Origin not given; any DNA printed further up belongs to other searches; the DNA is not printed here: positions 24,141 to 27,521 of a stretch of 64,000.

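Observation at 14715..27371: Seven-gene, translationally coupled methylase/ATPase/helicase operon: candidate composite anti-phage system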

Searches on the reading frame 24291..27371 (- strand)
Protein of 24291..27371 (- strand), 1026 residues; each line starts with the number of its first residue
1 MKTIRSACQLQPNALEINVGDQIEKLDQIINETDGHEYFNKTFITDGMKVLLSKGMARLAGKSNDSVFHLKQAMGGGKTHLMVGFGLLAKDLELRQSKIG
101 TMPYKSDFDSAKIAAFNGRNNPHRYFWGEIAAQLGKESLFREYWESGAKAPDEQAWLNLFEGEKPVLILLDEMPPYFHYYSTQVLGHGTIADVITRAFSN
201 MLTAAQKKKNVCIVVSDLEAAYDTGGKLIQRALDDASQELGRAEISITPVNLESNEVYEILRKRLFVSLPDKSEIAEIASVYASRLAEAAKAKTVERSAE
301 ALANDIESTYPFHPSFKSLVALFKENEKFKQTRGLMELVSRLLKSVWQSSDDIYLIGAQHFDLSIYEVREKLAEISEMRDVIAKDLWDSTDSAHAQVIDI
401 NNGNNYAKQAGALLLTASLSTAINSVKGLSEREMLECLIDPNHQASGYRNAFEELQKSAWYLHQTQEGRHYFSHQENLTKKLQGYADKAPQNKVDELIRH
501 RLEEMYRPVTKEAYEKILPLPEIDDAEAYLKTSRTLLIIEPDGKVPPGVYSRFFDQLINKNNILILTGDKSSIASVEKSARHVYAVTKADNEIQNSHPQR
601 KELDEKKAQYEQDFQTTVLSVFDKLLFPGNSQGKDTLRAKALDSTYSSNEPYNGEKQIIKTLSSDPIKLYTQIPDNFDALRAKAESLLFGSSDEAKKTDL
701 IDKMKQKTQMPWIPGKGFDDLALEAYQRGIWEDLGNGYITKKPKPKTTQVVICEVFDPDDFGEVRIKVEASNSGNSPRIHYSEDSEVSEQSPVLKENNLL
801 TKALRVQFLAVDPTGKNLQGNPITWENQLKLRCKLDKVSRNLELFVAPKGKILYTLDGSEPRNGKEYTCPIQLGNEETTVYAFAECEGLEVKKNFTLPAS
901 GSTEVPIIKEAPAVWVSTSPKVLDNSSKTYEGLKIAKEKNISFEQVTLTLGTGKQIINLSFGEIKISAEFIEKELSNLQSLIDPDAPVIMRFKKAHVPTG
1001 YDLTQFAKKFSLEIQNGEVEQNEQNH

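Call 3: search_protein_families(library=pfam, proteins=[window:24291-27371:-], max_evalue=0.01)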
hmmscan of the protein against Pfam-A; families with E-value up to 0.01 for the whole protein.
window:24291-27371:- (1026 aa): 4 families
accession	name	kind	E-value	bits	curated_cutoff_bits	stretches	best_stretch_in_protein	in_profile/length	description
PF04465.17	DUF499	-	9.2e-25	87.1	23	1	125-373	52-298/1024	Protein of unknown function (DUF499)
PF13290.12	CHB_HEX_C_1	-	1.9e-08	34.6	22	1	842-885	12-56/67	Chitobiase/beta-hexosaminidase C-terminal domain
PF13287.12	Fn3_assoc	-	3.5e-08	33.9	23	1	844-887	3-47/59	Fn3 associated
PF03397.20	Rhabdo_matrix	-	0.0024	18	27.7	0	312-342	57-87/168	Rhabdovirus matrix protein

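Call 4: search_protein_families(library=padloc, proteins=[window:24291-27371:-], max_evalue=0.01)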
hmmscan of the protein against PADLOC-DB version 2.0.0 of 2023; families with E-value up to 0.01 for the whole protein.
window:24291-27371:- (1026 aa): 2 families
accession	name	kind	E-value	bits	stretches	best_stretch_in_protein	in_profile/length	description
PDLC02192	DUF499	-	0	1865.9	1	1-1022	1-1022/1022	-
PDLC00662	HmaC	-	1.4e-54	183.7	1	34-632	44-677/941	AAA+ ATPase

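Call 22: search_protein_families(library=ncbifam, proteins=[window:24291-27371:-], max_evalue=0.001)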
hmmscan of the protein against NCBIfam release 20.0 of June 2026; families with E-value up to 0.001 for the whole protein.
window:24291-27371:- (1026 aa): 1 family
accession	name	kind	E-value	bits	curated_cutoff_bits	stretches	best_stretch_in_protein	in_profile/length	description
NF042962.1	DUF499_antiphage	equivalog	0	1467.3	1200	1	2-1021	1-1025/1025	anti-phage-associated DUF499 domain-containing protein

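Call 79: search_solved_structures(query=window:24291-27371:-, max_evalue=0.001)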
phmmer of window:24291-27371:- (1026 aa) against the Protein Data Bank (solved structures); distinct sequences matched with E-value up to 0.001: 0.
